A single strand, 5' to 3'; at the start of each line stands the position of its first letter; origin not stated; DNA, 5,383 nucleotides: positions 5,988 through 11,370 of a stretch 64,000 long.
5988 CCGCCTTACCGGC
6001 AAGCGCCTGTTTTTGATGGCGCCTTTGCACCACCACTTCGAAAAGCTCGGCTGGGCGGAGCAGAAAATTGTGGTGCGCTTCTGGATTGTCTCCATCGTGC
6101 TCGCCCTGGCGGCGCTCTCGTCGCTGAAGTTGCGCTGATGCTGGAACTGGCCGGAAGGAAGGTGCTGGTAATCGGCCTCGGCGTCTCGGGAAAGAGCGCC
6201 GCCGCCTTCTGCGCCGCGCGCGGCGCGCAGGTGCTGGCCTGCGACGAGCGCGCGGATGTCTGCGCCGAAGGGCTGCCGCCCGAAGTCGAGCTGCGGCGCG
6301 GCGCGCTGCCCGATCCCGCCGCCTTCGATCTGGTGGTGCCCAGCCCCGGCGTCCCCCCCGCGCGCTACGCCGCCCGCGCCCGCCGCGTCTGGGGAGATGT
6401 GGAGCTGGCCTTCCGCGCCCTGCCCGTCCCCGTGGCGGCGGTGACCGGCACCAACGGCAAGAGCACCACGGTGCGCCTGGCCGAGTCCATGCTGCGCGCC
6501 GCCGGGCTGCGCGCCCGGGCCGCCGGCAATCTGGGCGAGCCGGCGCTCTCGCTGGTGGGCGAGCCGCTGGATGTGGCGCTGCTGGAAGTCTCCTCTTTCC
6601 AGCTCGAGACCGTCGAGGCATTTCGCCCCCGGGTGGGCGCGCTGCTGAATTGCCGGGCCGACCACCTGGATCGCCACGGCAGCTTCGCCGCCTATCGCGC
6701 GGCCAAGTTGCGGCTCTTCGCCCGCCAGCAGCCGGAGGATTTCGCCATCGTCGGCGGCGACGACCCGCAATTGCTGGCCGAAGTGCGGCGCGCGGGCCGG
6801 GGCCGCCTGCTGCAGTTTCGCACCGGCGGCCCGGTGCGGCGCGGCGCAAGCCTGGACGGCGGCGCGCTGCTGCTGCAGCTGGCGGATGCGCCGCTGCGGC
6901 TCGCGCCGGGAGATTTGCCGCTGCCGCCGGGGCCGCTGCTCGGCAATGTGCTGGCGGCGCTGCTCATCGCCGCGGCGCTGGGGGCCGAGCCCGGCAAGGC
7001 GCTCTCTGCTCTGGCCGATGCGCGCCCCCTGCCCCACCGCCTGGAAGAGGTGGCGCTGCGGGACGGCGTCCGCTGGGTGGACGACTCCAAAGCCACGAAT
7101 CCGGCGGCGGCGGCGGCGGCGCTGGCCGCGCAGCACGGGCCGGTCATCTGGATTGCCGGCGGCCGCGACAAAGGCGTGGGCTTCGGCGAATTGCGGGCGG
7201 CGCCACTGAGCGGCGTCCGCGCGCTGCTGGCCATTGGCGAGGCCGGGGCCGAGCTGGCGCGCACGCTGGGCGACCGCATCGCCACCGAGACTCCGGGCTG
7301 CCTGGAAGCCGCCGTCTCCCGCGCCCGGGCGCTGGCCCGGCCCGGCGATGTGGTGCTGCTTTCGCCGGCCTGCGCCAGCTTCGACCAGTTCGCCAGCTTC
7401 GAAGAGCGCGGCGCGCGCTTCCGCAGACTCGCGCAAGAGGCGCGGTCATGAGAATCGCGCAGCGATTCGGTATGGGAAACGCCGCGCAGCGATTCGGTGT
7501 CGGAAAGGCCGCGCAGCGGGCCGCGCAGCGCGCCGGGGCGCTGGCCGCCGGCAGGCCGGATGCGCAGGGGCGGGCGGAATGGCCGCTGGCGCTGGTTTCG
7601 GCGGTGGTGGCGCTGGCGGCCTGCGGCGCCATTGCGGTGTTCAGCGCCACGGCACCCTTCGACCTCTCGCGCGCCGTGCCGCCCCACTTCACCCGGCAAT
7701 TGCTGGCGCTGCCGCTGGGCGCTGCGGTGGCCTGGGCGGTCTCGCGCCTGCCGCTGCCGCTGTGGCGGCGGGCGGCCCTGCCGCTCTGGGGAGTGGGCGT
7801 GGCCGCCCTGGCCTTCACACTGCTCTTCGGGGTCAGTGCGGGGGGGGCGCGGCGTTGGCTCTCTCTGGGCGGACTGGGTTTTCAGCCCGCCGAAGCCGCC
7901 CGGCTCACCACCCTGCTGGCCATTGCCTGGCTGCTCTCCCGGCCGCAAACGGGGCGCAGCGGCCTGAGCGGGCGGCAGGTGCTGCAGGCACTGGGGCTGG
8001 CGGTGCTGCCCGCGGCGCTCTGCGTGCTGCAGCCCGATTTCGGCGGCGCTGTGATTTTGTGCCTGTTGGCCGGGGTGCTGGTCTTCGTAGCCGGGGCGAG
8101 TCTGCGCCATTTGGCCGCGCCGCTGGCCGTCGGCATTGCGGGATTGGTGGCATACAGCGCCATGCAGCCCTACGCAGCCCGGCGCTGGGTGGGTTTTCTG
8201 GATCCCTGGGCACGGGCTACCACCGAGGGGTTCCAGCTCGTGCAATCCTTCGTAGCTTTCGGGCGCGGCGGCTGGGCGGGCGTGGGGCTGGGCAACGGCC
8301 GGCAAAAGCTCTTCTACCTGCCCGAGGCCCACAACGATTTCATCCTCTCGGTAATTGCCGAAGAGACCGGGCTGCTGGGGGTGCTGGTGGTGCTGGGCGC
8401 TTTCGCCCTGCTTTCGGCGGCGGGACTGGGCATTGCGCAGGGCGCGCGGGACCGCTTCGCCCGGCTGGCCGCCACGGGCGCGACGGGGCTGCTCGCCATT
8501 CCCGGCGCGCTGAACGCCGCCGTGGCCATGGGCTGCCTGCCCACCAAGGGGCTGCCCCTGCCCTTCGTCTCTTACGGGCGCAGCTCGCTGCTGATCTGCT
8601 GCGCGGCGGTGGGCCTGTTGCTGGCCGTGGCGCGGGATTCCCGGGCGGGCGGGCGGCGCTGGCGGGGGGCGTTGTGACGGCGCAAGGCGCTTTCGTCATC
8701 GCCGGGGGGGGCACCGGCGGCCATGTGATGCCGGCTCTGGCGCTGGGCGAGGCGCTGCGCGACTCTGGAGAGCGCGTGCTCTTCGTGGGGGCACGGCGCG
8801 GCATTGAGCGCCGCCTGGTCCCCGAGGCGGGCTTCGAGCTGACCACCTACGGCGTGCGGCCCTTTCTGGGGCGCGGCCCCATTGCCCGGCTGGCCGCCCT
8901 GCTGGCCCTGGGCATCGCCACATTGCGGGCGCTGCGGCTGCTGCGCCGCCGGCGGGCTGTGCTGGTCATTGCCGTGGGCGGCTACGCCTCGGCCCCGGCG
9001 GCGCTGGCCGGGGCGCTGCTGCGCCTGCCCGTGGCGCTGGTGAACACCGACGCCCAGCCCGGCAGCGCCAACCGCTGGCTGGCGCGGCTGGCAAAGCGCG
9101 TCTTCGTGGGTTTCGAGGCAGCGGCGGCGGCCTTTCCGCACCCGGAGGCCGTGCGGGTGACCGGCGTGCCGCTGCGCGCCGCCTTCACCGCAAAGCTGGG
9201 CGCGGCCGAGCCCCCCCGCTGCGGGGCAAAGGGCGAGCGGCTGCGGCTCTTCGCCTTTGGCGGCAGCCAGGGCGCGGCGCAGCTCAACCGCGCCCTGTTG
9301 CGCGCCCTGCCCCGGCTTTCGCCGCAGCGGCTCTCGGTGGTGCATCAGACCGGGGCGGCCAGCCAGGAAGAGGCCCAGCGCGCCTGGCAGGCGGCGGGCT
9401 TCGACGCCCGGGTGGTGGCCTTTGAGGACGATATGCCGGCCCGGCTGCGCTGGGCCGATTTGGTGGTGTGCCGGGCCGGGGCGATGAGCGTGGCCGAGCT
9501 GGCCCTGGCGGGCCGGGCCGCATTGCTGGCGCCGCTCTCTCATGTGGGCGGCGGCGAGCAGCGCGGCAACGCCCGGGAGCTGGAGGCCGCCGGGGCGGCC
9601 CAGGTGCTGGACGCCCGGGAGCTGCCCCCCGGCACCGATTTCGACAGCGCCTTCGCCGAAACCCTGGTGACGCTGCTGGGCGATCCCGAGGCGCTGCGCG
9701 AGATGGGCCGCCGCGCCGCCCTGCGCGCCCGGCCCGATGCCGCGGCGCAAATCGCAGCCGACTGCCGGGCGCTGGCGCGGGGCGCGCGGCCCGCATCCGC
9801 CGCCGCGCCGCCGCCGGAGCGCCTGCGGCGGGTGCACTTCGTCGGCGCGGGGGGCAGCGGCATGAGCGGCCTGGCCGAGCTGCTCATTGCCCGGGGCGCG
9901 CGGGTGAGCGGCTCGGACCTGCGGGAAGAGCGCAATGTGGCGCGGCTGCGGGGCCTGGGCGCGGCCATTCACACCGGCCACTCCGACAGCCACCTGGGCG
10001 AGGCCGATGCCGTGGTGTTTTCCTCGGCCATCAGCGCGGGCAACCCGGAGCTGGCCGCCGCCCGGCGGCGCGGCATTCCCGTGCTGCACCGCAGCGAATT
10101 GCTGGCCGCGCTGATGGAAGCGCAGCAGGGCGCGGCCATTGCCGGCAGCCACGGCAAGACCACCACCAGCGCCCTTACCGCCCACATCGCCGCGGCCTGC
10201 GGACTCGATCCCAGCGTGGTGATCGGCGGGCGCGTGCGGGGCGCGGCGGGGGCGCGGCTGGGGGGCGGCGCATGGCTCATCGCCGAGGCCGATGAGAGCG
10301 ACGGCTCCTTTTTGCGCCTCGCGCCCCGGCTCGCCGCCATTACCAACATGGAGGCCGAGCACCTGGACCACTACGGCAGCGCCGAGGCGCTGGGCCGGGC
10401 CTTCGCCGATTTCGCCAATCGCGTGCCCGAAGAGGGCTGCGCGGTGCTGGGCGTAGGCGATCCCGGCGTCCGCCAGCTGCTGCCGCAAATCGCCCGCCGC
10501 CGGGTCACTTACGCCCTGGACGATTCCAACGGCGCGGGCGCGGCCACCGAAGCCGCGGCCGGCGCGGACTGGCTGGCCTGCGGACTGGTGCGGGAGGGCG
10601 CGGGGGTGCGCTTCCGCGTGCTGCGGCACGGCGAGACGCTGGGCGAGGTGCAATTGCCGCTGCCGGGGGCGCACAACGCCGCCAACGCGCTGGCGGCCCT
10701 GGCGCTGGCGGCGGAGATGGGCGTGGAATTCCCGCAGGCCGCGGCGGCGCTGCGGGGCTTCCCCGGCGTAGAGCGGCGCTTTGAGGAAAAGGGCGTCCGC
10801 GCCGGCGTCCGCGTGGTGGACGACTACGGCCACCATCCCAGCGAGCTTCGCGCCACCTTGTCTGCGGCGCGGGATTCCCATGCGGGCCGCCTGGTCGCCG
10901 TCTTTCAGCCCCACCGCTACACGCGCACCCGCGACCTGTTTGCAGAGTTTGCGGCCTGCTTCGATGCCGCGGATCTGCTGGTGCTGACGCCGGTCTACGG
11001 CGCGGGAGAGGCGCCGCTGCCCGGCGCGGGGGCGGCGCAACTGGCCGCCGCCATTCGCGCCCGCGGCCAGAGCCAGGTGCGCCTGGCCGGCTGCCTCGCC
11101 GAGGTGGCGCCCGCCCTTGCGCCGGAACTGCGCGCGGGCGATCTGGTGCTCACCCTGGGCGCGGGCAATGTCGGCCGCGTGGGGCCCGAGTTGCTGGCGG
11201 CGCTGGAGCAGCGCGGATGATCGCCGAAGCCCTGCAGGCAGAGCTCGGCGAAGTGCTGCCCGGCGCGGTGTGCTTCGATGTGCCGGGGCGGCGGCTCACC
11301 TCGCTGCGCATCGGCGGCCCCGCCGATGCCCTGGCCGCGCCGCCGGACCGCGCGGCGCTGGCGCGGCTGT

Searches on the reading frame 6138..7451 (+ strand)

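Call 70: search_protein_families(library=pfam, proteins=[window:6138-7451:+], max_evalue=0.00001)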
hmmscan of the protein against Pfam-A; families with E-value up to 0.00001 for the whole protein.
window:6138-7451:+ (437 aa): 3 families
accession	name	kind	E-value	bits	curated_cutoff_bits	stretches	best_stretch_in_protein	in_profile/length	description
PF08245.18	Mur_ligase_M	-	1.5e-20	74.5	24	1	102-220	1-139/200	Mur ligase middle domain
PF02875.26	Mur_ligase_C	-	1.9e-12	48.6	28.4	1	300-412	1-127/127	Mur ligase, glutamate ligase domain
PF21799.2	MurD-like_N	-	2.3e-08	34.6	27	1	8-77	2-74/88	Mur ligase MurD-like, N-terminal domain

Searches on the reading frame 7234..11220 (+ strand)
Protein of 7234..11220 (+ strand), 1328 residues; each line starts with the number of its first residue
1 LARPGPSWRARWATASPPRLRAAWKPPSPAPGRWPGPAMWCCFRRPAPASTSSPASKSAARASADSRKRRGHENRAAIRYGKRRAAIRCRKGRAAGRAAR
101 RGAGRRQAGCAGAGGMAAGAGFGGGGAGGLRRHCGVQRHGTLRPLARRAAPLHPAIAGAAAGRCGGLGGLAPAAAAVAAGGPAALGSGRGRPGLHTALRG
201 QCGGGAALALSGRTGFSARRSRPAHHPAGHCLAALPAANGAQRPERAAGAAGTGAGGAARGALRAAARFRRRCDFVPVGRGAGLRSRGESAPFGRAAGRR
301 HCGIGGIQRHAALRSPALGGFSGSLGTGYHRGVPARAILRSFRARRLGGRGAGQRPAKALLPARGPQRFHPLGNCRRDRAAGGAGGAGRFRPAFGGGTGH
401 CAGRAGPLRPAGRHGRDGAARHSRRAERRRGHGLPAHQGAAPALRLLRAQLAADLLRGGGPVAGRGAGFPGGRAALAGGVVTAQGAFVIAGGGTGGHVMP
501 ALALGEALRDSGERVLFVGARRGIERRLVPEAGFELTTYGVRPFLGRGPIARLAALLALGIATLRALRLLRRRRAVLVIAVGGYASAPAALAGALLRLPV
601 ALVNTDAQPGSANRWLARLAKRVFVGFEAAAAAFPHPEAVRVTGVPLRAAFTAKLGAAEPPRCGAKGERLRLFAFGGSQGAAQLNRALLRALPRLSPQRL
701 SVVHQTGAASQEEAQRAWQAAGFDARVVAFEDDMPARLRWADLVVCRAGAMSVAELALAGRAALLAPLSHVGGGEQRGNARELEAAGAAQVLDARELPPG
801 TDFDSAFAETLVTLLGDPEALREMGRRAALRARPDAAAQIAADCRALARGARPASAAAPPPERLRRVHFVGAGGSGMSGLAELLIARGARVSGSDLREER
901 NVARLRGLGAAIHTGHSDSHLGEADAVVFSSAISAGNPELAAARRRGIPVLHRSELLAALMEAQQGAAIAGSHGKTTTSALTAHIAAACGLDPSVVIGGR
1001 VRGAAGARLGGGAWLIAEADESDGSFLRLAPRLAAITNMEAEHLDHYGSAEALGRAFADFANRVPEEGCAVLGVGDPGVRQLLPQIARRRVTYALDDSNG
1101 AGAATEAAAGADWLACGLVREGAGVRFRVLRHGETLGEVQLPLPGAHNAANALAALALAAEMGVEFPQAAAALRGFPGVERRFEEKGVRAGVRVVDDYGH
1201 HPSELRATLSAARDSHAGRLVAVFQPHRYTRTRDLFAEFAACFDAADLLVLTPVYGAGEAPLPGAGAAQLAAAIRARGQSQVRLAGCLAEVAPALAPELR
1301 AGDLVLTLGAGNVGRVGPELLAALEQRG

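Call 70: search_protein_families(library=pfam, proteins=[window:7234-11220:+], max_evalue=0.00001)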
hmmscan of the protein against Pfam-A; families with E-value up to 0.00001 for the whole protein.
window:7234-11220:+ (1328 aa): 5 families
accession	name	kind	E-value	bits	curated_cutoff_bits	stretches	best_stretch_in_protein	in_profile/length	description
PF04101.22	Glyco_tran_28_C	-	3.7e-30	105.6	22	1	672-839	2-165/166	Glycosyltransferase family 28 C-terminal domain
PF01225.30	Mur_ligase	-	6.5e-27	94.2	21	1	867-964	2-94/95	Mur ligase family, catalytic domain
PF03033.26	Glyco_transf_28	-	3e-25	89.3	26.2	1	487-624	1-138/139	Glycosyltransferase family 28 N-terminal domain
PF02875.26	Mur_ligase_C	-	1.3e-21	78.1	28.4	1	1181-1311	1-127/127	Mur ligase, glutamate ligase domain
PF08245.18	Mur_ligase_M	-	1.7e-19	71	24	1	969-1159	1-200/200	Mur ligase middle domain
